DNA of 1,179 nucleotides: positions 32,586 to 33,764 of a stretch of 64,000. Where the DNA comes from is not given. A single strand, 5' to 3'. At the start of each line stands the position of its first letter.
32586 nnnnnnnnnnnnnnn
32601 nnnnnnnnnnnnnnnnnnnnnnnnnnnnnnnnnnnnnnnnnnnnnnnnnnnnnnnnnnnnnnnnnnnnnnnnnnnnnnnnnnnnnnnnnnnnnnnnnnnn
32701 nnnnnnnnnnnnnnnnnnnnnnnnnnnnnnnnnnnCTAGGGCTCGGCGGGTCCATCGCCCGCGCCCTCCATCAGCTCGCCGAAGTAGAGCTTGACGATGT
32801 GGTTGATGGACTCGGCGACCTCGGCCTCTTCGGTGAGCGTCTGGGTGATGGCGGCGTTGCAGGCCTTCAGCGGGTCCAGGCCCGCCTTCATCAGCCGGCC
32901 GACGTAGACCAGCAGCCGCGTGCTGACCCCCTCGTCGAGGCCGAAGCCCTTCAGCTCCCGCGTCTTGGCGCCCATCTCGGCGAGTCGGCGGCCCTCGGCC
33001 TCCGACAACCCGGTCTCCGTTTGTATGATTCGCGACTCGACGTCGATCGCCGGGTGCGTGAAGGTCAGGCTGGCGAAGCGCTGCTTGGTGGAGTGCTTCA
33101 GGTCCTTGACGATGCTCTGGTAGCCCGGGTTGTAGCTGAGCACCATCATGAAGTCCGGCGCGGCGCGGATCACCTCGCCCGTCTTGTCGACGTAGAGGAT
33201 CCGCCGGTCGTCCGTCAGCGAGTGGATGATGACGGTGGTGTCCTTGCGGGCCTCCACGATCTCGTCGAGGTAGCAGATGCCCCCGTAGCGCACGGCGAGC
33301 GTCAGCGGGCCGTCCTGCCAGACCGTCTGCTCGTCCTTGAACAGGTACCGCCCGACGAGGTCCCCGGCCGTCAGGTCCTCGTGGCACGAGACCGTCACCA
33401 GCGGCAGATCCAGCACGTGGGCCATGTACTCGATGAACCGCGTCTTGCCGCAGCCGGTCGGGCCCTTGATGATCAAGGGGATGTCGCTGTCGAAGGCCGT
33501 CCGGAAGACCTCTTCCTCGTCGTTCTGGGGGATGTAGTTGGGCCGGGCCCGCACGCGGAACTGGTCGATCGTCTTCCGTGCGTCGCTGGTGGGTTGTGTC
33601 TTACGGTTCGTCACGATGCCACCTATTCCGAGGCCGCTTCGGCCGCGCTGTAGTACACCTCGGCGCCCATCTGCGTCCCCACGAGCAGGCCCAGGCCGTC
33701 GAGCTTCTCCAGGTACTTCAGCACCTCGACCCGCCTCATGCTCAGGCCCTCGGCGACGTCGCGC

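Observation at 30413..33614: CbbQ/NorQ-type AAA+ ATPase (GTG start, 9 nt after the radical-SAM stop) translationally coupled to a NorD/CbbO-like VWA protein, with no known client nearby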

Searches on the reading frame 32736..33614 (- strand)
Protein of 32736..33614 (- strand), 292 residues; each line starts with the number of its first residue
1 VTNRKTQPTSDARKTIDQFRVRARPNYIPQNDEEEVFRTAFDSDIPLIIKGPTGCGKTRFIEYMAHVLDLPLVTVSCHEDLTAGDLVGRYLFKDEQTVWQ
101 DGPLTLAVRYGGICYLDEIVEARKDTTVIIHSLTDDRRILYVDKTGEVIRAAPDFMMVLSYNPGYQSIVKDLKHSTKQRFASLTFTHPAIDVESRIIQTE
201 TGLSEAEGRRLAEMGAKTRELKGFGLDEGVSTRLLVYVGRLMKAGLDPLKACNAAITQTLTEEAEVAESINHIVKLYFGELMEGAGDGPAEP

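Call 4: search_protein_families(library=pfam, proteins=[window:32736-33614:-], max_evalue=0.01)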
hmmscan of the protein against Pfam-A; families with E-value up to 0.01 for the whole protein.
window:32736-33614:- (292 aa): 8 families
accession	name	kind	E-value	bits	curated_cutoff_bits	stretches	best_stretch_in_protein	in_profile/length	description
PF07728.20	AAA_5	-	1.5e-31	109.7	22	1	46-180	1-139/139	AAA domain (dynein-related subfamily)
PF08406.16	CbbQ_C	-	6.3e-25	87.6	20.6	1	193-275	1-83/85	CbbQ/NirQ/NorQ C-terminal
PF07726.17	AAA_3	-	7.9e-06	26.2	27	1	47-180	2-129/131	ATPase family associated with various cellular activities (AAA)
PF00493.29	MCM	-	0.00051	19.6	23.3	1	40-146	53-156/224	MCM P-loop domain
PF12774.13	AAA_6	-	0.0013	18.3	25.2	0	44-83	32-71/327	Hydrolytic ATP binding site of dynein motor region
PF01078.27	Mg_chelatase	-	0.0035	17.2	20.3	0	100-176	98-171/207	Magnesium chelatase, subunit ChlI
PF00004.35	AAA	-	0.0056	17.6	21.2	1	48-81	2-35/131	ATPase family associated with various cellular activities (AAA)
PF00158.32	Sigma54_activat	-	0.0057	16.8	20.2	1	37-139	15-122/168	Sigma-54 interaction domain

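Call 6: search_protein_families(library=ncbifam, proteins=[window:32736-33614:-], max_evalue=0.001)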
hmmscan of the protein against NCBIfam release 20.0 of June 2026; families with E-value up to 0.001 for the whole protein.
window:32736-33614:- (292 aa): 6 families
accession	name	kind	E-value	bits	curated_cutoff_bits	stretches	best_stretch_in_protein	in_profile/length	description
TIGR02640.1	gas_vesic_GvpN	equivalog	5.1e-18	65.5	266.8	1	41-236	18-230/262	gas vesicle protein GvpN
TIGR01650.1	PD_CobS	equivalog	3e-07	29.9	558.55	1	25-178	45-202/327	cobaltochelatase subunit CobS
NF042959.1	IteA_antiphage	equivalog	1.7e-05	24.1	510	1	46-78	127-159/367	anti-phage ATPase IteA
NF047784.1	MadB_ATPase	equivalog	6.3e-05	22.3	475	1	24-82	13-71/298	MadB family AAA-type ATPase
NF003745.1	PRK05342.1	equivalog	0.00016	20.7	359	1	48-121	113-185/418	ATP-dependent Clp protease ATP-binding subunit ClpX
TIGR00382.1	clpX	equivalog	0.0009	18.4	370.75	0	43-123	118-196/414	ATP-dependent protease ATP-binding subunit ClpX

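Call 18: search_solved_structures(query=window:32736-33614:-, max_evalue=0.001, show_alignments=2)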
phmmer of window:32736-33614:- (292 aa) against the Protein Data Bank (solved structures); distinct sequences matched with E-value up to 0.001: 13.
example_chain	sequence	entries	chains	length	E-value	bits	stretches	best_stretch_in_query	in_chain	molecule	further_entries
5c3c_A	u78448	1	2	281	1e-95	323.8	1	14-278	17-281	CbbQ/NirQ/NorQ domain protein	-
6l1q_C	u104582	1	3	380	7.8e-95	320.9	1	13-278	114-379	CbbQ protein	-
9qhd_A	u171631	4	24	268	3.5e-87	295.8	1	23-279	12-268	Nitric oxide reductase NorQ protein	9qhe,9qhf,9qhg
9qh4_A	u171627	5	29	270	1e-86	294.3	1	24-279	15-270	Protein NorQ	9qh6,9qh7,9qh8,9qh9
6i27_A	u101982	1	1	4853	1.6e-59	205.1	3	37-199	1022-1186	Midasin,Midasin,Midasin,Midasin,Midasin,Midasin,Midasin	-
6i26_A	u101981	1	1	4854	1.6e-59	205.1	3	37-199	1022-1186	Midasin,Midasin,Midasin,Midasin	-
6hyp_A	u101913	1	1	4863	1.6e-59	205.1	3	37-199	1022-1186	Midasin,Midasin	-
5jcs_s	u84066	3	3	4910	1.8e-59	205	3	37-199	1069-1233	Midasin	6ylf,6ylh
6or5_A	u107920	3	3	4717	2.1e-48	168.6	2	38-187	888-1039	Midasin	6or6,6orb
9ujv_A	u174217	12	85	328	1.3e-05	28.3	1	25-178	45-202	Cobaltochelatase subunit CobS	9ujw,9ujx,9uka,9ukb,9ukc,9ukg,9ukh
9udk_A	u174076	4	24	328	3.3e-05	26.9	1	25-178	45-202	Cobaltochelatase subunit CobS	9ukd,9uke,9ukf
6wr2_A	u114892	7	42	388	0.00054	22.9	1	47-122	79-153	ATP-dependent Clp protease ATP-binding subunit ClpX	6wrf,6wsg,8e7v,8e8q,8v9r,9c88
9c87_A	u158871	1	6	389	0.00054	22.9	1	47-122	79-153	ATP-dependent Clp protease ATP-binding subunit ClpX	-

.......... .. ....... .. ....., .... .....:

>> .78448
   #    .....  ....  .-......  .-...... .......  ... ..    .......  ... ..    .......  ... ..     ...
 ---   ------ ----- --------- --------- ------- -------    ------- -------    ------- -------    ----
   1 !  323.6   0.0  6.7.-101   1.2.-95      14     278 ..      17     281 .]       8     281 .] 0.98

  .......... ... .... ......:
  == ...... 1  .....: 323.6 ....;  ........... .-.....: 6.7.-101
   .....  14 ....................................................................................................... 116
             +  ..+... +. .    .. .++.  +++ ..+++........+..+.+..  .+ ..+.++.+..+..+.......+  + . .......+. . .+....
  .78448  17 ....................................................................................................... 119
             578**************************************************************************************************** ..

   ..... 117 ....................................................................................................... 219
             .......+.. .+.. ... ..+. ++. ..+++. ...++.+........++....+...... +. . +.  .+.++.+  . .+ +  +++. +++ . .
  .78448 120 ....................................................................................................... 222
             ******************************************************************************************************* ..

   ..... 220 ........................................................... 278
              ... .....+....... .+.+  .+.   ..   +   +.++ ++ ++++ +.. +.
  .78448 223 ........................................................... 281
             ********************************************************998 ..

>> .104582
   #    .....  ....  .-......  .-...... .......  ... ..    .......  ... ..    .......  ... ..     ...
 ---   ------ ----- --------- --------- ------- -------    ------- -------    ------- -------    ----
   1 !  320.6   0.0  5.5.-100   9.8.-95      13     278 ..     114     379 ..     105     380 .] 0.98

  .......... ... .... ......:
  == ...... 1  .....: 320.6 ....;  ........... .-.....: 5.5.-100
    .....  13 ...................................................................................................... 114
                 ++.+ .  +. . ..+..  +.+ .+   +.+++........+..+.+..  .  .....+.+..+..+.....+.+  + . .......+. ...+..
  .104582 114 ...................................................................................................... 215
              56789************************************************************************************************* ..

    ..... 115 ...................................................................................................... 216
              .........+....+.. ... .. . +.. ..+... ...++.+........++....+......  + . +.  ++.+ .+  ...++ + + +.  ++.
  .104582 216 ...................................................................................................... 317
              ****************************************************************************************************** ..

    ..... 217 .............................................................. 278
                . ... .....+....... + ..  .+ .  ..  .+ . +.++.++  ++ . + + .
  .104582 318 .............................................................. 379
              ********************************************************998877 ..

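Call 25: search_dna_similar(query=window:32736-33614:-, collection=plasmids, mode=protein, max_rows=40, rows=spread, max_evalue=1e-30)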
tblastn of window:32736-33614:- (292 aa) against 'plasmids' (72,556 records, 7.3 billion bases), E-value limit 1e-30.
Records with a match: 258; places in all: 278; records where one place covers at least 80% of the query: 256.
Best place of each record, by identity: <60% 258.
By first word of the organism name: Phaeobacter 58; Sinorhizobium 50; Rhizobium 39; Azospirillum 19; Agrobacterium 19; Ensifer 9; Shinella 8; Roseibium 7; Labrenzia 4; Ruegeria 4; and 31 more.
By predicted mobility (MOB-suite, as given by PLSDB): non-mobilizable 185; conjugative 61; mobilizable 12.
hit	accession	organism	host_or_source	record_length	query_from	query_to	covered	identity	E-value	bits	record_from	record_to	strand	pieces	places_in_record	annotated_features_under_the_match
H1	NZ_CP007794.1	Azospirillum argentinense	Triticum aestivum L.,Root,wheat ...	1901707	7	286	96%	52.1%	2e-92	306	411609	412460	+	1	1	record has no annotation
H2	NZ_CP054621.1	Azospirillum oryzae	cell culture,soil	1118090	9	286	95%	50.2%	3e-84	283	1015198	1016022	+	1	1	record has no annotation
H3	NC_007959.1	Nitrobacter hamburgensis X14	-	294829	9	278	92%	51.1%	3e-91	302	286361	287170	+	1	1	CbbQ/NirQ/NorQ/GpvN family protein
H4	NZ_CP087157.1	Roseibium aggregatum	cell culture,seawater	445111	2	279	95%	49.1%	4e-81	273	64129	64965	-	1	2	CbbQ/NirQ/NorQ/GpvN family protein | cbb3-type cytochrome c oxidase subunit I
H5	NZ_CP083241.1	Ancylobacter polymorphus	activated sludge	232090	8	275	92%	50.7%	3e-85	285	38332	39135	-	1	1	CbbQ/NirQ/NorQ/GpvN family protein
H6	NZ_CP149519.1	Thioclava sp. GXIMD4215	pure culture,mangrove soil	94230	25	279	87%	53.3%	3e-82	276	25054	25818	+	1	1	CbbQ/NirQ/NorQ/GpvN family protein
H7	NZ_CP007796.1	Azospirillum argentinense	Triticum aestivum L.,Root,wheat ...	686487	25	284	89%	51.9%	3e-83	280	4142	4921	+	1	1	CbbQ/NirQ/NorQ/GpvN family protein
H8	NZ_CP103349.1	Brucella anthropi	-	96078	15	278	90%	51.1%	1e-85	286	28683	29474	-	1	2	CbbQ/NirQ/NorQ/GpvN family protein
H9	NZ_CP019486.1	Sinorhizobium meliloti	alfalfa,single cell,nitrogen fixing ...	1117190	23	286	90%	50.8%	2e-78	266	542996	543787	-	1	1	record has no annotation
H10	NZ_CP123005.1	Sinorhizobium meliloti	Medicago sativa,cell culture,nodules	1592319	23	286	90%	50.8%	3e-78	265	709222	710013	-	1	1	none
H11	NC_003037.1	Sinorhizobium meliloti 1021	-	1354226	23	286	90%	50.8%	3e-78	265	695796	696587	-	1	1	none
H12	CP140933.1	Sinorhizobium meliloti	Medicago lupulina,whole organism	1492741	23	286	90%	50.8%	3e-78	265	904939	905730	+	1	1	AAA family ATPase | nitric oxide reductase activation protein NorD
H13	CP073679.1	Sinorhizobium meliloti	Medicago truncatula,cell culture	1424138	23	286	90%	50.8%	3e-78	265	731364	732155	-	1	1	AAA family ATPase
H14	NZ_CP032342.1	Azospirillum brasilense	soil sample,Agricultural field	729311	25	279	87%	52.5%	4e-83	279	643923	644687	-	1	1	CbbQ/NirQ/NorQ/GpvN family protein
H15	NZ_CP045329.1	Labrenzia sp. THAF191b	pure culture,Surface of a polyethylene ...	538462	25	279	87%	52.5%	2e-81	274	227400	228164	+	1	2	CbbQ/NirQ/NorQ/GpvN family protein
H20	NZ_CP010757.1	Phaeobacter inhibens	cell culture,clam larvae aquaculture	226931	22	279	88%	51.5%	7e-81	273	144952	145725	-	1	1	CbbQ/NirQ/NorQ/GpvN family protein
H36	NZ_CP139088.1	Methylocella tundrae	Single cell,tundra wetland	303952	23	279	88%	49.8%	2e-77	263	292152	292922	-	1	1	CbbQ/NirQ/NorQ/GpvN family protein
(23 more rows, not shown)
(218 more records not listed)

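Call 26: get_annotated_region(hit=H3, flank=6000)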
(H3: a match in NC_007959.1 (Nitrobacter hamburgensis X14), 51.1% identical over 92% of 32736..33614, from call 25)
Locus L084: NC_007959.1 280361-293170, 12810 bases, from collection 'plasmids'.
description: Nitrobacter hamburgensis X14 plasmid 1, complete sequence
organism: Nitrobacter hamburgensis X14 (NCBI taxid 323097)
taxonomy: Bacteria; Pseudomonadota; Alphaproteobacteria; Hyphomicrobiales; Nitrobacteraceae; Nitrobacter; Nitrobacter hamburgensis; Nitrobacter hamburgensis X14
host: -; source: -; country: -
typing (MOB-suite, as given by PLSDB): mobilizable; replicon rep_cluster_472; relaxase MOBP
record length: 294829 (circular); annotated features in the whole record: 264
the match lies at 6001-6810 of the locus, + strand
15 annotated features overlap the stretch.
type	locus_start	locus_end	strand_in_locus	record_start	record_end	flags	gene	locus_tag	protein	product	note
CDS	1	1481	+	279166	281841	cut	-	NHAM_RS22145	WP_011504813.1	CsoS2 family carboxysome shell protein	-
CDS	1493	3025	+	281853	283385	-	-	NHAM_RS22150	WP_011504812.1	carboxysome shell carbonic anhydrase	GO:0015977 - carbon fixation [Evidence IEA]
CDS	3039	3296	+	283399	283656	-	-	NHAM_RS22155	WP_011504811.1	carboxysome peptide A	GO:0015977 - carbon fixation [Evidence IEA]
CDS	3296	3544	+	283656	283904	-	-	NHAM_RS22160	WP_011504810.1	carboxysome peptide B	GO:0015977 - carbon fixation [Evidence IEA]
CDS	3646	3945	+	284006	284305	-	-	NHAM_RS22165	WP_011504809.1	BMC domain-containing protein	-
CDS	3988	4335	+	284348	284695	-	-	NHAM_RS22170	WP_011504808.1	BMC domain-containing protein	-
CDS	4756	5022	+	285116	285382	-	-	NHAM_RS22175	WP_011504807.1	4a-hydroxytetrahydrobiopterin dehydratase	-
CDS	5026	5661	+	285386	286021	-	parA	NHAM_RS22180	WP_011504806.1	ParA family partition ATPase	-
CDS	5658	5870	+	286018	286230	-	-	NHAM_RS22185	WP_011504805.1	hypothetical protein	-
CDS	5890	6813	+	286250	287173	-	-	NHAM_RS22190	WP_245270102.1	CbbQ/NirQ/NorQ/GpvN family protein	-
CDS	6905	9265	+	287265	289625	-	-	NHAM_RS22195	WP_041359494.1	nitric oxide reductase activation protein NorD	-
CDS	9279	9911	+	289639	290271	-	-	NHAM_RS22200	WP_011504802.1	hypothetical protein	-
CDS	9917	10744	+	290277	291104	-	-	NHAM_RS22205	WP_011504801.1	serine protease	GO:0006508 - proteolysis [Evidence IEA]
CDS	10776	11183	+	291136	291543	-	-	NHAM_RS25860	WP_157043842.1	hypothetical protein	-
CDS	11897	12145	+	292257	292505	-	-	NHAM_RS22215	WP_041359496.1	hypothetical protein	-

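Call 27: get_annotated_region(hit=H12, flank=5000)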
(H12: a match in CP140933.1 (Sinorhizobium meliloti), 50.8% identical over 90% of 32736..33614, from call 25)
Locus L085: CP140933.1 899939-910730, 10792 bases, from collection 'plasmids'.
description: Sinorhizobium meliloti strain ml28 plasmid pSymA, complete sequence
organism: Sinorhizobium meliloti (NCBI taxid 382)
taxonomy: Bacteria; Pseudomonadota; Alphaproteobacteria; Hyphomicrobiales; Rhizobiaceae; Sinorhizobium; Sinorhizobium meliloti
host: -; source: Medicago lupulina,whole organism; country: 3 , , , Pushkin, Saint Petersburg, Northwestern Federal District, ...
typing (MOB-suite, as given by PLSDB): conjugative; relaxase MOBQ; mating-pair formation MPF_T
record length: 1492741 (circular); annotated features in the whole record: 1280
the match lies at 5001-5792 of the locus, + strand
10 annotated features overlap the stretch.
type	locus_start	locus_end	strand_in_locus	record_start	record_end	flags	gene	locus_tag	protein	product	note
CDS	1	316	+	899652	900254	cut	-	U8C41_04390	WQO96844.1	UbiX family flavin prenyltransferase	-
CDS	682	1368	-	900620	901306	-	-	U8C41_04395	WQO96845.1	NnrU family protein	-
CDS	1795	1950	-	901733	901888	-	-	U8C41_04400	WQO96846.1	hypothetical protein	-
CDS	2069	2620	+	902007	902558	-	-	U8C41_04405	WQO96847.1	cytochrome c oxidase subunit 3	-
CDS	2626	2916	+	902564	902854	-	-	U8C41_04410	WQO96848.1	cytochrome C oxidase subunit IV family protein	-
CDS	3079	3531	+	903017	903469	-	-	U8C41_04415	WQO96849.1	cytochrome c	-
CDS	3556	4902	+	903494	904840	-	-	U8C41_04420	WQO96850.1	nitric-oxide reductase large subunit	-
CDS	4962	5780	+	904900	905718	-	-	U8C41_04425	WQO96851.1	AAA family ATPase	-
CDS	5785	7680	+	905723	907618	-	-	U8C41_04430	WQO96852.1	nitric oxide reductase activation protein NorD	-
CDS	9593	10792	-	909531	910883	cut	hemN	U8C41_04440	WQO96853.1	oxygen-independent coproporphyrinogen III oxidase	-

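Call 28: get_annotated_region(hit=H5, flank=6000)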
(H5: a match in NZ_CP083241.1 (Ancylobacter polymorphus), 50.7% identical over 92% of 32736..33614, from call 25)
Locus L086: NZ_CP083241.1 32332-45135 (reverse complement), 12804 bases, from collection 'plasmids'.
description: Ancylobacter polymorphus strain ZM13 plasmid pB, complete sequence
organism: Ancylobacter polymorphus (NCBI taxid 223390)
taxonomy: Bacteria; Pseudomonadota; Alphaproteobacteria; Hyphomicrobiales; Xanthobacteraceae; Ancylobacter; Ancylobacter polymorphus
host: -; source: activated sludge; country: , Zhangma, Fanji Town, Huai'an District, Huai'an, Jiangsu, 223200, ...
typing (MOB-suite, as given by PLSDB): non-mobilizable
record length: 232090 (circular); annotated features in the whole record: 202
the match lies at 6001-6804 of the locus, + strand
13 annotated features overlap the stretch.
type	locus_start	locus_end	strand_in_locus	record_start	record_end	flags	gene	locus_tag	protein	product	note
CDS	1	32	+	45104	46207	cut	-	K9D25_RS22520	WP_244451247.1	ABC transporter substrate-binding protein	-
CDS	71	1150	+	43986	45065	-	-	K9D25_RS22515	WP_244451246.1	ABC transporter ATP-binding protein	-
CDS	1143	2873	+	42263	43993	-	-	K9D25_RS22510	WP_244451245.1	ABC transporter permease subunit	-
CDS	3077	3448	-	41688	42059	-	-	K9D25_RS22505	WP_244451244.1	hypothetical protein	-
CDS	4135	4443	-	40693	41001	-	-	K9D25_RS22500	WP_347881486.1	WGR domain-containing protein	-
CDS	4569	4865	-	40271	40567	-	-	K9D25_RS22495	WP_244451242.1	type II toxin-antitoxin system RelE/ParE family toxin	GO:0030541 - plasmid partitioning [Evidence IEA]; GO:0051290 - protein heterotetramerization [Evidence IEA]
CDS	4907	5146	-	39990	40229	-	-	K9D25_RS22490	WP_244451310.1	type II toxin-antitoxin system ParD family antitoxin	-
CDS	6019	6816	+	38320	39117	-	-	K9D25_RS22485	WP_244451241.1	CbbQ/NirQ/NorQ/GpvN family protein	-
CDS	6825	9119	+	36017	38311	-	-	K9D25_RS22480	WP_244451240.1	VWA domain-containing protein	-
CDS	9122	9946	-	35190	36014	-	-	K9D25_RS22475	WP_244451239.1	urease accessory protein UreD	-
CDS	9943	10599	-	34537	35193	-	ureG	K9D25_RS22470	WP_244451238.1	urease accessory protein UreG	GO:0019627 - urea metabolic process [Evidence IEA]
CDS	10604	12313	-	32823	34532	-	ureC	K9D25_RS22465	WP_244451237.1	urease subunit alpha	GO:0019627 - urea metabolic process [Evidence IEA]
CDS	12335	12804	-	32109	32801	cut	-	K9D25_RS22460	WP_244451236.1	urease subunit beta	GO:0043419 - urea catabolic process [Evidence IEA]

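Call 32: search_protein_families(library=pfam, proteins=[L084:6905-9265:+, L085:5785-7680:+, L086:6825-9119:+], max_evalue=0.01)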
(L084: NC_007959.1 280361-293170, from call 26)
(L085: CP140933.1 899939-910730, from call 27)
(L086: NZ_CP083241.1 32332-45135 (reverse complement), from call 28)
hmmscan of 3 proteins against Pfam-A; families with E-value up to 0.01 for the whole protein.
L084:6905-9265:+ (786 aa): 4 families
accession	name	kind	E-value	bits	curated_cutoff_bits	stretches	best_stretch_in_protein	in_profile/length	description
PF00092.34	VWA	-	1.6e-09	38.7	23.8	1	597-763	2-155/174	von Willebrand factor type A domain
PF13519.12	VWA_2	-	6.6e-07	30.4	27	1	597-712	1-107/107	von Willebrand factor type A domain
PF11775.14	CobT_C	-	0.00097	19.3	21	0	591-648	9-59/220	Cobalamin biosynthesis protein CobT VWA domain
PF05762.20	VWA_CoxE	-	0.0029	17.5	26.4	0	552-609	17-71/222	VWA domain containing CoxE-like protein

L085:5785-7680:+ (631 aa): 3 families
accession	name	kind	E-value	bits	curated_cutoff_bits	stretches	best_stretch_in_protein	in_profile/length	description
PF00092.34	VWA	-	8.1e-09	36.4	23.8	1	444-595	2-142/174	von Willebrand factor type A domain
PF13519.12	VWA_2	-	2.2e-06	28.7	27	1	445-557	2-107/107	von Willebrand factor type A domain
PF11775.14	CobT_C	-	0.0036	17.4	21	0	530-561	119-150/220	Cobalamin biosynthesis protein CobT VWA domain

L086:6825-9119:+ (764 aa): 4 families
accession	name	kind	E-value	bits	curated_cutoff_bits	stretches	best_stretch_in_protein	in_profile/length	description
PF00092.34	VWA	-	5.1e-08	33.8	23.8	1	634-731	53-146/174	von Willebrand factor type A domain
PF13519.12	VWA_2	-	5.3e-05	24.2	27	1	575-689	1-107/107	von Willebrand factor type A domain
PF01882.25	DUF58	-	0.0019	17.9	23.4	1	563-709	26-163/216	Protein of unknown function DUF58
PF05762.20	VWA_CoxE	-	0.0069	16.3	26.4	0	521-587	8-71/222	VWA domain containing CoxE-like protein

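Call 49: get_annotated_region(hit=H1, flank=6000)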
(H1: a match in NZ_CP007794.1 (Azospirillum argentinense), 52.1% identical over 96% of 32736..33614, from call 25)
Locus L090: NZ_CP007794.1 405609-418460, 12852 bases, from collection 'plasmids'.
description: Azospirillum argentinense strain Az39 plasmid AbAZ39_p1, complete sequence
organism: Azospirillum argentinense (NCBI taxid 2970906)
taxonomy: Bacteria; Pseudomonadota; Alphaproteobacteria; Rhodospirillales; Azospirillaceae; Azospirillum; Azospirillum argentinense
host: -; source: Triticum aestivum L.,Root,wheat rhizosphere; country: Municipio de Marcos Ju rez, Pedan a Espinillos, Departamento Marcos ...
typing (MOB-suite, as given by PLSDB): non-mobilizable; replicon rep_cluster_622
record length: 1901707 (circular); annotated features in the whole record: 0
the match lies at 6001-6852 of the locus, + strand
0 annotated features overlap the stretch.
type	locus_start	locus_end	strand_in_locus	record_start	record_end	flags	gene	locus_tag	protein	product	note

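Call 50: get_annotated_region(hit=H36, flank=6000)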
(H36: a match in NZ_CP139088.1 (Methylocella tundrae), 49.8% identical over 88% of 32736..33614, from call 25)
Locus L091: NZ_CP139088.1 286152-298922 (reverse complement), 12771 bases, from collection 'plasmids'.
description: Methylocella tundrae strain T4 plasmid p1, complete sequence
organism: Methylocella tundrae (NCBI taxid 227605)
taxonomy: Bacteria; Pseudomonadota; Alphaproteobacteria; Hyphomicrobiales; Beijerinckiaceae; Methylocella; Methylocella tundrae
host: -; source: Single cell,tundra wetland; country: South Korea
typing (MOB-suite, as given by PLSDB): non-mobilizable
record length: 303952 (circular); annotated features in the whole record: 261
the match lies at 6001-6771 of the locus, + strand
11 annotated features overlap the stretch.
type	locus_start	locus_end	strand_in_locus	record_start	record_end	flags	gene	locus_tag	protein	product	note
CDS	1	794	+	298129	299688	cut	-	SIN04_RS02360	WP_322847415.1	ISL3 family transposase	-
CDS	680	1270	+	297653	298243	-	-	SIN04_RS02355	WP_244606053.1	transposase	-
CDS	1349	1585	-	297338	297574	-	-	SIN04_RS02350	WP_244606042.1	GDCCVxC domain-containing (seleno)protein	-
CDS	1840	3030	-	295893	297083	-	-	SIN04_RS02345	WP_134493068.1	NnrS family protein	-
CDS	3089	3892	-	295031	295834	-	-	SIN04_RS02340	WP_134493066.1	helix-turn-helix domain-containing protein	GO:0006355 - regulation of DNA-templated transcription [Evidence IEA]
CDS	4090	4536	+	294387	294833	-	-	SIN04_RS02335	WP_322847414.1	cytochrome c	-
CDS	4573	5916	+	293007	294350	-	-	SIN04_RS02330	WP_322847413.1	cbb3-type cytochrome c oxidase subunit I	GO:0009060 - aerobic respiration [Evidence IEA]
CDS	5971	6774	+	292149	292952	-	-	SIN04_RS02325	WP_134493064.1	CbbQ/NirQ/NorQ/GpvN family protein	-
CDS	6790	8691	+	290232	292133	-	-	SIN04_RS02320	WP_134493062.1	VWA domain-containing protein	-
CDS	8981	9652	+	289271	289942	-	-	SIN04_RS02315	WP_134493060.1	IS6 family transposase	-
CDS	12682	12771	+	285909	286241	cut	-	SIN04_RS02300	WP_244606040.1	DUF3775 domain-containing protein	-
